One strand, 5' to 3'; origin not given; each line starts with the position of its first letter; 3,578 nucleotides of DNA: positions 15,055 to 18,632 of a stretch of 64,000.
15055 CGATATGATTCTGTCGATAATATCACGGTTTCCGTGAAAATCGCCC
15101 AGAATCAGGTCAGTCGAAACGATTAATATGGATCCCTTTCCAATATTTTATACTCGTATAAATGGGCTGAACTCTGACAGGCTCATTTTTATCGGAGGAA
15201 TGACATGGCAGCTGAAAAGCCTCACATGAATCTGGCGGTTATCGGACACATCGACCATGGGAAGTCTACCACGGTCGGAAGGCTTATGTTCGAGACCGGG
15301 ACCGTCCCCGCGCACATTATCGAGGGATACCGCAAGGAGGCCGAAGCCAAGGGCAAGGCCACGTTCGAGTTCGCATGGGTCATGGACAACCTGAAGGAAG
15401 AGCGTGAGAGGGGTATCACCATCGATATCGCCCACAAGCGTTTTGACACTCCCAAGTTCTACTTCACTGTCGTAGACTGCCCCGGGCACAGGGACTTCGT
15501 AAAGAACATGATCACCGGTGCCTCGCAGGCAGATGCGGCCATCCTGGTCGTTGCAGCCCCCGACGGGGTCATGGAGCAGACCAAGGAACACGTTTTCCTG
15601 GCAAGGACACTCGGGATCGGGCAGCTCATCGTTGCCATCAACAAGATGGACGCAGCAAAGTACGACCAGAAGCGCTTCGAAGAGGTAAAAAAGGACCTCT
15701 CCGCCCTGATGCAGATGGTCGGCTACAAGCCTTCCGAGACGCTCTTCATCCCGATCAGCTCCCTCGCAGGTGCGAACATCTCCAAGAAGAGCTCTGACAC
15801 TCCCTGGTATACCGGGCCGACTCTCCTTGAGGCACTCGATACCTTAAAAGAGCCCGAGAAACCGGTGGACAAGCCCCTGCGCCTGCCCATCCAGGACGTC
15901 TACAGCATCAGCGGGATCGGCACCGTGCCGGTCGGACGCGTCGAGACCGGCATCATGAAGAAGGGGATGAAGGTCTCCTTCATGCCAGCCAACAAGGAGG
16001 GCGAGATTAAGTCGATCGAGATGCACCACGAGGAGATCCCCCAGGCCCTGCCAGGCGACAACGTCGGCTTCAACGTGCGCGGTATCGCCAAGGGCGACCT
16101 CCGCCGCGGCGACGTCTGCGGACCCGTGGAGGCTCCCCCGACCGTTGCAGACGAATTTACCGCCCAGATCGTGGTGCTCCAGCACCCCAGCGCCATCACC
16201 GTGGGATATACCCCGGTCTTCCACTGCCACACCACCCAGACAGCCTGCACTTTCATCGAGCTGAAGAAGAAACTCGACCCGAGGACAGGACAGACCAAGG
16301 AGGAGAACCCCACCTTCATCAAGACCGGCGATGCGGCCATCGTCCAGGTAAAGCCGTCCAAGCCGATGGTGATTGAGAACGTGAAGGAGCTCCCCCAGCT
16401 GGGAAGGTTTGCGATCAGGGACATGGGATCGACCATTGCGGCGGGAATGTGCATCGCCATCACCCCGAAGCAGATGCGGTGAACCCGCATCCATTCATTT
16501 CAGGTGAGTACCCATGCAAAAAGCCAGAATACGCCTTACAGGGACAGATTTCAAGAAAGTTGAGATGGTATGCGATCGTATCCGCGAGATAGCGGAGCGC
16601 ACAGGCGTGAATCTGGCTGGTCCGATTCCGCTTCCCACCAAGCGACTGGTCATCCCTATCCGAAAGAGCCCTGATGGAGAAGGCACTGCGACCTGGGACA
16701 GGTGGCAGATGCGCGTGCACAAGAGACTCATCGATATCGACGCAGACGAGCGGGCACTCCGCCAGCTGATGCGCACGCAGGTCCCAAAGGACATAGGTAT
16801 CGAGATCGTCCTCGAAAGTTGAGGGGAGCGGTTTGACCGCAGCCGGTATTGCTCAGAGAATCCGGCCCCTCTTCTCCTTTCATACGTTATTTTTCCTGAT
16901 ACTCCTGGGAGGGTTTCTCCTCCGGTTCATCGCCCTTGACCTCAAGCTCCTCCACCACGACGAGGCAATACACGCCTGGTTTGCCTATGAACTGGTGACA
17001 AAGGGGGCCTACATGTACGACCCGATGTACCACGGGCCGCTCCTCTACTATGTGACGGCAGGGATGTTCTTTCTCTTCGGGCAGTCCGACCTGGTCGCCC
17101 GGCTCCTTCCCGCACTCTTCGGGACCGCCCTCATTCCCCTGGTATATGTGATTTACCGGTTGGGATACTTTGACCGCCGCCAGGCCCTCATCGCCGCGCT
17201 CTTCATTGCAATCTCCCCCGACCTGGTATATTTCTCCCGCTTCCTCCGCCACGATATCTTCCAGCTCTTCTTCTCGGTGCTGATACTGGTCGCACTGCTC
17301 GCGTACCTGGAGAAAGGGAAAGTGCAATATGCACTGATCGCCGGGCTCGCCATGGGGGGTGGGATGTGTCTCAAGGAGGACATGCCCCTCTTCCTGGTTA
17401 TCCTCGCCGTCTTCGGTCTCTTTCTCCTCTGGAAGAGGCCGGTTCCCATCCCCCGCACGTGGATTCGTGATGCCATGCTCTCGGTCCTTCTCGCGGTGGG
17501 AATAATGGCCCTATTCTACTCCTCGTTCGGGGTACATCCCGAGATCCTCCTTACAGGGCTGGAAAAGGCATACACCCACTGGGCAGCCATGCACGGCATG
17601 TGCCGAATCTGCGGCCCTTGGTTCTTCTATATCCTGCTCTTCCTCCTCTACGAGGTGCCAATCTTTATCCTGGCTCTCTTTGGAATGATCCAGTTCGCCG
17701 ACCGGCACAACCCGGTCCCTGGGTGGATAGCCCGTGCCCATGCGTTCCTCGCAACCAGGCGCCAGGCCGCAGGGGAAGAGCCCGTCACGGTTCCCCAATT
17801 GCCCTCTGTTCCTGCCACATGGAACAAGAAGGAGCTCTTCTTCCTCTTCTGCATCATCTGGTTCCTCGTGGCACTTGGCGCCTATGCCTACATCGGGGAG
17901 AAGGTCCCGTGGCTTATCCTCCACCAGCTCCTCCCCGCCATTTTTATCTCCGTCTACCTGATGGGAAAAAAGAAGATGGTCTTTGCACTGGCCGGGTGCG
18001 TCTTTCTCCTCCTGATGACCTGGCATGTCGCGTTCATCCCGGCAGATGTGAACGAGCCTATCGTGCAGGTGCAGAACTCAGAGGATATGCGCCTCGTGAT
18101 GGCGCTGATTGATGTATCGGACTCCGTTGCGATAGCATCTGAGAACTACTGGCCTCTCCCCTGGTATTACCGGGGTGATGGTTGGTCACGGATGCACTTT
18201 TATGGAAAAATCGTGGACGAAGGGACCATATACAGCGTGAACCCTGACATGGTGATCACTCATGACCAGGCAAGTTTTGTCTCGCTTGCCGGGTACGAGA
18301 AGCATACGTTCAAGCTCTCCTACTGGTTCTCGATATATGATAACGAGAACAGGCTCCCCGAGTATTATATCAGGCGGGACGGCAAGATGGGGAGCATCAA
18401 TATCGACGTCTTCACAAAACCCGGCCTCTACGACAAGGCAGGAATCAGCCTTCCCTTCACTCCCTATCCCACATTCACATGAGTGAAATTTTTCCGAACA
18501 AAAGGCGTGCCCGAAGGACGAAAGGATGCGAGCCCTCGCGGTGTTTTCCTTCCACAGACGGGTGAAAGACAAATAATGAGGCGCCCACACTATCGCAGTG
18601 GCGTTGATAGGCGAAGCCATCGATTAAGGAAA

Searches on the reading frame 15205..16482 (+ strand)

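Call 69: search_protein_families(library=pfam, proteins=[window:15205-16482:+], max_evalue=0.00001)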
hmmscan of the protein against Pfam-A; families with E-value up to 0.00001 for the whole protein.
window:15205-16482:+ (425 aa): 4 families
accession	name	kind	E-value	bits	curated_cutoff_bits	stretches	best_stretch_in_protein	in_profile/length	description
PF00009.33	GTP_EFTU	-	2.1e-59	200.7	26.5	1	5-214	1-185/188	Elongation factor Tu GTP binding domain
PF22594.2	GTP-eEF1A_C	-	3.3e-38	130.6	27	1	317-416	1-100/101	GTP-eEF1A C-terminal domain-like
PF03143.23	GTP_EFTU_D3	-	1.5e-30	106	27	1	312-419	2-105/106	Elongation factor Tu C-terminal domain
PF03144.31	GTP_EFTU_D2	-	2.3e-19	70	30.3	1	239-305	1-72/73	Elongation factor Tu domain 2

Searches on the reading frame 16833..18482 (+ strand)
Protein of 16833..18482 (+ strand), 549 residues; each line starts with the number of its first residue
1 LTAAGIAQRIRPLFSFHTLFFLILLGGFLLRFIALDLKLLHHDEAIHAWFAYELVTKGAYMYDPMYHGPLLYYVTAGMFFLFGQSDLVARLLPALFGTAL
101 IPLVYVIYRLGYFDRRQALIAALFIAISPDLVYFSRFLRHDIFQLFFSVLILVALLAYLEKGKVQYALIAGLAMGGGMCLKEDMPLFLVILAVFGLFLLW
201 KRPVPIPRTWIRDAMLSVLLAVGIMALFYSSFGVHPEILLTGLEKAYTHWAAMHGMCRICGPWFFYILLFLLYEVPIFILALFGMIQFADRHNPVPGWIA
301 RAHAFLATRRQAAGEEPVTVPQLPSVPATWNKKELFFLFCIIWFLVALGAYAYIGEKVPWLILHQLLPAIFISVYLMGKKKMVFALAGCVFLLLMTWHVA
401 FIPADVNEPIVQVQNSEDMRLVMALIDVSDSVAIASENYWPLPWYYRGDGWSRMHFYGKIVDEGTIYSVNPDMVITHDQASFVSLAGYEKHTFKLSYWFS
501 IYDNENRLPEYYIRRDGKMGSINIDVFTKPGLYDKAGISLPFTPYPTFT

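Call 69: search_protein_families(library=pfam, proteins=[window:16833-18482:+], max_evalue=0.00001)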
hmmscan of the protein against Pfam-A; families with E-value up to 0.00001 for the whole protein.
window:16833-18482:+ (549 aa): 2 families
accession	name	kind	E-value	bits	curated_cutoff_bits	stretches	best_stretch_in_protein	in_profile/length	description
PF13231.12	PMT_2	-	5.6e-19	69.4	26.1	1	67-226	2-152/160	Dolichyl-phosphate-mannose-protein mannosyltransferase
PF02366.24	PMT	-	3.1e-08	33.9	22.7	1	47-204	45-205/245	Dolichyl-phosphate-mannose-protein mannosyltransferase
